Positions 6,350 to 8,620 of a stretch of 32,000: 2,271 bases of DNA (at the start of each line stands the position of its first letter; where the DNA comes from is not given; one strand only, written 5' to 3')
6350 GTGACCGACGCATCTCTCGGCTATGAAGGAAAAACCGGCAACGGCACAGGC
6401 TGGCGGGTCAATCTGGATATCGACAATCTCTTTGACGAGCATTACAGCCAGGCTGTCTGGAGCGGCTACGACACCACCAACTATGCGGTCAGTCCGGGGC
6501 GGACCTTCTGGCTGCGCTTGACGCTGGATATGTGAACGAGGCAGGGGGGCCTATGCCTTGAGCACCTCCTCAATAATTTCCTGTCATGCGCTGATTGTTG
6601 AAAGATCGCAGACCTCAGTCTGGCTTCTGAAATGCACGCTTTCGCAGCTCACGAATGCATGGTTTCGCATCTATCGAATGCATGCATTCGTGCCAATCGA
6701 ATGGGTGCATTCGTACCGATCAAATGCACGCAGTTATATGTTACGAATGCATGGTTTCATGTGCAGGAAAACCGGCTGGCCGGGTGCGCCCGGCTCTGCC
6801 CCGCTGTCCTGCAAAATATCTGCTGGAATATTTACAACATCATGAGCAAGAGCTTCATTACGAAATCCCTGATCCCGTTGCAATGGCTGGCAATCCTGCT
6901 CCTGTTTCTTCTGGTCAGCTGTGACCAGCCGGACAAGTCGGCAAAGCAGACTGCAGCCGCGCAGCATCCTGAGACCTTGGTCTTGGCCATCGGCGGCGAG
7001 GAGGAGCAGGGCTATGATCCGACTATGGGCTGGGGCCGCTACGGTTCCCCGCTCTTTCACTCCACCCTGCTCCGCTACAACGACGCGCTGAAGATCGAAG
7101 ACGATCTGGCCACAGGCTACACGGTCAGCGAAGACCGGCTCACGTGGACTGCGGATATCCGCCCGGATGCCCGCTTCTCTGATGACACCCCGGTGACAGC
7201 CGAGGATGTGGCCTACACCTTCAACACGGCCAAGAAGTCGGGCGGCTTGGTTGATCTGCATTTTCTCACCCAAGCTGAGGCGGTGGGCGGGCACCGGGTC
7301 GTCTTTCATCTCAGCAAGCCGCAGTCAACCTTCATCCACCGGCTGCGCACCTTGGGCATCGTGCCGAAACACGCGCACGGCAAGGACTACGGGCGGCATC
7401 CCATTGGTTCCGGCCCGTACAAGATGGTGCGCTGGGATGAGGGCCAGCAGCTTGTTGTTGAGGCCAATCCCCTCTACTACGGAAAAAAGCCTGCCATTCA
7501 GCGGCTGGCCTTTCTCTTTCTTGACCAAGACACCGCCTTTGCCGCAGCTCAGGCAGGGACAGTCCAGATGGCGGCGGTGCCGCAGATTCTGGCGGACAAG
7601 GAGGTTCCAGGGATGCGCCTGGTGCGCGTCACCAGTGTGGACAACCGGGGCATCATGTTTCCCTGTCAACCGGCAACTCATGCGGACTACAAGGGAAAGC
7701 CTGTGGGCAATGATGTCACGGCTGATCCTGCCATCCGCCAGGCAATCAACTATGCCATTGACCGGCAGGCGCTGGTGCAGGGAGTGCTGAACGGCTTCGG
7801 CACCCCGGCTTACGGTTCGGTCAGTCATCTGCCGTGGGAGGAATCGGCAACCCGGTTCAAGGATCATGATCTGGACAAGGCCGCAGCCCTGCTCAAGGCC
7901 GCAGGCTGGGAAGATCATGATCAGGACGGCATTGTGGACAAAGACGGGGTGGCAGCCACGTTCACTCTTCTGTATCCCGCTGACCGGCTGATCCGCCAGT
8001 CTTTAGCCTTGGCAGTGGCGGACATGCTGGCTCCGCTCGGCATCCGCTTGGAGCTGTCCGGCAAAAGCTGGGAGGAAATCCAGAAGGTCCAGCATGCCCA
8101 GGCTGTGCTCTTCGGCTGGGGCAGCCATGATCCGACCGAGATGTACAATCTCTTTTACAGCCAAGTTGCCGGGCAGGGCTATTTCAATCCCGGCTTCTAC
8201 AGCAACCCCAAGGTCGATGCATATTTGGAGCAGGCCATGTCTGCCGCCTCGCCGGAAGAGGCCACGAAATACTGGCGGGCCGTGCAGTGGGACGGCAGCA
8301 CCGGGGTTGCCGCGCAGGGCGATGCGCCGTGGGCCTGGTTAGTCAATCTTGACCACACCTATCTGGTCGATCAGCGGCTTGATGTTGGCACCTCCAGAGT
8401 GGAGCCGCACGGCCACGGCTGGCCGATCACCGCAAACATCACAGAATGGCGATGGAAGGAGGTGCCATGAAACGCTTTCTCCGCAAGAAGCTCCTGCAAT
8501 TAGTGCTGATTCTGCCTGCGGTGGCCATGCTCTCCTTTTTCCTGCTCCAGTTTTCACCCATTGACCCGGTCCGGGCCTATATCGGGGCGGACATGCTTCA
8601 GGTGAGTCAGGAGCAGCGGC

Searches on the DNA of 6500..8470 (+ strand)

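Call 56: search_rna_families(sources=[L026, L078, L076, L035, L047, L029, L055, L065, L041, L018], threshold=gathering)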
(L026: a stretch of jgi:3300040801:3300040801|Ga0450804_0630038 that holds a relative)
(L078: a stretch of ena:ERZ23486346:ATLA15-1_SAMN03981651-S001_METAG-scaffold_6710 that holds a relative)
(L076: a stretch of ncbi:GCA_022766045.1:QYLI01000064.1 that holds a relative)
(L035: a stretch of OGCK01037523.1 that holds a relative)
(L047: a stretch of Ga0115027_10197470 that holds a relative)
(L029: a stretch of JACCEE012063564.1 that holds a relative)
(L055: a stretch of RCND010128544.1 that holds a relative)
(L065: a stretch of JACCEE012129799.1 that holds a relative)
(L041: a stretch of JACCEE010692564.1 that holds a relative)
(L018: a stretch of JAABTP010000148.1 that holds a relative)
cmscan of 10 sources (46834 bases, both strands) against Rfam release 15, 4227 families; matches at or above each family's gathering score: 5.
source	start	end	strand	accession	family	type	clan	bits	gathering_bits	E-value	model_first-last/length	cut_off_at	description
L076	1434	4382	+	RF02541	LSU_rRNA_bacteria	Gene; rRNA;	CL00112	2975.1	50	0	1-2925/2925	no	Bacterial large subunit ribosomal RNA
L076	1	889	+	RF00177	SSU_rRNA_bacteria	Gene; rRNA;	CL00111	962.9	50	0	649-1533/1533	5'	Bacterial small subunit ribosomal RNA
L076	4439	4555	+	RF00001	5S_rRNA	Gene; rRNA;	CL00113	104.5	38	5.6e-22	1-120/120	no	5S ribosomal RNA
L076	970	1043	+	RF00005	tRNA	Gene; tRNA;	CL00001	71.4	29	9.7e-14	1-71/71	no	tRNA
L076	1084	1156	+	RF00005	tRNA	Gene; tRNA;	CL00001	65.7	29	3.4e-12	1-71/71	no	tRNA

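Call 67: search_rna_families(source=L026, start=4380, end=4760, threshold=evalue, max_evalue=10, show_alignments=2)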
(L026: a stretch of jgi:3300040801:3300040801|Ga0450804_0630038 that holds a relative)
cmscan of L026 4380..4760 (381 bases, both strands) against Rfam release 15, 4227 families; matches with E-value up to 10: 2.
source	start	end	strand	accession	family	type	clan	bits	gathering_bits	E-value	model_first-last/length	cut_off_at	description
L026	4456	4515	-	RF02553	YrlA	Gene; sRNA;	-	14.8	69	2.8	23-85/114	no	Y RNA-like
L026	4702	4760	-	RF02762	C1_109596F_thermometer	Cis-reg; thermoregulator;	-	8.3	125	5.5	170-227/227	5'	C1_109596F 5' UTR thermometer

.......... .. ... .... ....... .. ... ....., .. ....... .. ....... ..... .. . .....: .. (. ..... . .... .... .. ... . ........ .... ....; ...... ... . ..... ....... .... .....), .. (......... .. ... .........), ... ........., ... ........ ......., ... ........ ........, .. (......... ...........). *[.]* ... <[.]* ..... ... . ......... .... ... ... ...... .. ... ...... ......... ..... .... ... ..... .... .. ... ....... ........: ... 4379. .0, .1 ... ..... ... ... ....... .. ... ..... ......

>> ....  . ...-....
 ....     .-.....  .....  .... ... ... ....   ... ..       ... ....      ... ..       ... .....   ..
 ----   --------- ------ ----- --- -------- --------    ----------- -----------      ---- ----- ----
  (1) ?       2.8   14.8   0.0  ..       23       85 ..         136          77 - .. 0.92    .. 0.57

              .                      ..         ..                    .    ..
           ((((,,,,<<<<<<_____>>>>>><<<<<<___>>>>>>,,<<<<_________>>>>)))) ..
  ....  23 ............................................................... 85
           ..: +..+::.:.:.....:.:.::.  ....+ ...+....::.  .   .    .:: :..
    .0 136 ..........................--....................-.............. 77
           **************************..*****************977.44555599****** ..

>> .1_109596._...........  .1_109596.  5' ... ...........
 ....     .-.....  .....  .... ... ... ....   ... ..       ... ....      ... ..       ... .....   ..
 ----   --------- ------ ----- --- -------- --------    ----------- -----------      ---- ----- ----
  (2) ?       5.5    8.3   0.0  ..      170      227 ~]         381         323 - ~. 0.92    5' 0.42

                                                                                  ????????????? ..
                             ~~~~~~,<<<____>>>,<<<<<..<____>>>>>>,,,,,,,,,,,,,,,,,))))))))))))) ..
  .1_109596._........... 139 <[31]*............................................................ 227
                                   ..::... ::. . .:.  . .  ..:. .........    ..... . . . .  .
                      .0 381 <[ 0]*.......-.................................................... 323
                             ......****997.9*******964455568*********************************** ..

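Call 68: search_rna_families(source=window, start=6500, end=6900, threshold=evalue, max_evalue=10)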
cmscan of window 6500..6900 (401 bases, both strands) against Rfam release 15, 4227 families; matches with E-value up to 10: 2.
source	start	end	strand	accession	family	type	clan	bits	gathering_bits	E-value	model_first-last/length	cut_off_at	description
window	6703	6795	+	RF03057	nhaA-I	Cis-reg; riboswitch;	-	12.2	37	6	1-55/55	no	nhaA-I RNA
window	6853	6894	-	RF02147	MEG8_3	Gene; lncRNA;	-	10.7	40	3.3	29-66/66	no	Maternally expressed 8 exon 3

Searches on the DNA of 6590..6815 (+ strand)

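Call 61: search_dna_similar(query=window:6590-6815:+, collection=plasmids, mode=distant, max_evalue=0.01)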
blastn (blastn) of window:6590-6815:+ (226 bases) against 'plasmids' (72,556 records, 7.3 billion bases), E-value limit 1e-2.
No match.

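Call 62: search_dna_similar(query=window:6590-6815:+, collection=phages, mode=distant, max_evalue=0.01)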
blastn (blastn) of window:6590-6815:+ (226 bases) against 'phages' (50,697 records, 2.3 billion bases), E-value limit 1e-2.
No match.

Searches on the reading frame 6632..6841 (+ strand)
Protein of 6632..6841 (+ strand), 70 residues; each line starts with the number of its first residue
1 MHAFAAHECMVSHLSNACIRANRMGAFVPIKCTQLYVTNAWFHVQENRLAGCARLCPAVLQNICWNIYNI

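Call 92: search_protein_representatives(protein=window:6632-6841:+)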
Query: 70 residues. Proteins with E-value up to 0.001 (for the whole library): 11; up to 1e-10: 3; up to 1e-30: 0. The best 11 are listed.
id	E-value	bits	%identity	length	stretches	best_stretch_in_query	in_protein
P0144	3.9e-14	68.2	71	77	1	1-51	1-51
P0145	1.2e-13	66.7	65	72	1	6-60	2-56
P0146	1.3e-11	60.2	67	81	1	3-47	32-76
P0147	1.7e-09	53.6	64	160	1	2-45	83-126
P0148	2.8e-08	49.7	42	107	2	1-57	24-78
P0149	7.4e-06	42.0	57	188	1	1-51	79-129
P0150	1.1e-05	41.5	52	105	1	8-53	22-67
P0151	1.6e-05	41.0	58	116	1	11-46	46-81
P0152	1.7e-05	40.9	30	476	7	5-44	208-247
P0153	2.0e-05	40.7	58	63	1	10-52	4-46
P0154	9.4e-05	38.5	41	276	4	26-58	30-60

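Call 94: list_cluster_members(proteins=[P0144, P0145, P0146, P0147, P0148, P0149, P0150, P0151, P0152, P0153])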
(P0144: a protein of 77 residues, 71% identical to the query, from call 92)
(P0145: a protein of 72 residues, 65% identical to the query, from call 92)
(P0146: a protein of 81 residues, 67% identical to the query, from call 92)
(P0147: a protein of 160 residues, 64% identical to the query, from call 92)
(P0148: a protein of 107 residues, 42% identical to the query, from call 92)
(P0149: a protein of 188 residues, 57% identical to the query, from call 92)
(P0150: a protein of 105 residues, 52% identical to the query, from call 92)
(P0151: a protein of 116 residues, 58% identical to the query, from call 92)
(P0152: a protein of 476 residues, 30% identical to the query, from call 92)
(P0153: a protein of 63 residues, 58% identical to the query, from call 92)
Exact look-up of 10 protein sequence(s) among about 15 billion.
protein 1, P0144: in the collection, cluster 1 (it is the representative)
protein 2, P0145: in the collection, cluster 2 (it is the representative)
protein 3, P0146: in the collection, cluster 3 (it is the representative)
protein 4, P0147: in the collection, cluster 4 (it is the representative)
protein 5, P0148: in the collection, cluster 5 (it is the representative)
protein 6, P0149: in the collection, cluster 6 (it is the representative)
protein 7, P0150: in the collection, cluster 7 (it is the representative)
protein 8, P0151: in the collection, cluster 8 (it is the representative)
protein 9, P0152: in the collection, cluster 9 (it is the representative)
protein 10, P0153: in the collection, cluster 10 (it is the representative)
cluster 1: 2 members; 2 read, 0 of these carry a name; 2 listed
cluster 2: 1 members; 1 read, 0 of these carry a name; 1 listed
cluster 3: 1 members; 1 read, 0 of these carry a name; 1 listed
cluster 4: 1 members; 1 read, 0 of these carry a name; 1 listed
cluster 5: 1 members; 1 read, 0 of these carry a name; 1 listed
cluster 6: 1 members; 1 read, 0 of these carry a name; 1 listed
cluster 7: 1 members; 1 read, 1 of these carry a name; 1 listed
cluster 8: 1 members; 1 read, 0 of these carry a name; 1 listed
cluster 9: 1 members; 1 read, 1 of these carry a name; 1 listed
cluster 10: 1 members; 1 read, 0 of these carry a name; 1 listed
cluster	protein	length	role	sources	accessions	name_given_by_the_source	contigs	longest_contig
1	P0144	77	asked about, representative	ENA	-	-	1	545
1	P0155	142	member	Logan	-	-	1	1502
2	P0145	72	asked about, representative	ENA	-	-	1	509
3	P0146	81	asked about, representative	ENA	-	-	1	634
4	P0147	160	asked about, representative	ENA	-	-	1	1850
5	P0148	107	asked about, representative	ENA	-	-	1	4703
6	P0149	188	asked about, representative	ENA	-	-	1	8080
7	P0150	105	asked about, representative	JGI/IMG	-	hypothetical protein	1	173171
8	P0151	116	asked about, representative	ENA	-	-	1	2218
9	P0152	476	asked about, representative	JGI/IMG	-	hypothetical protein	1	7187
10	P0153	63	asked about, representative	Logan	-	-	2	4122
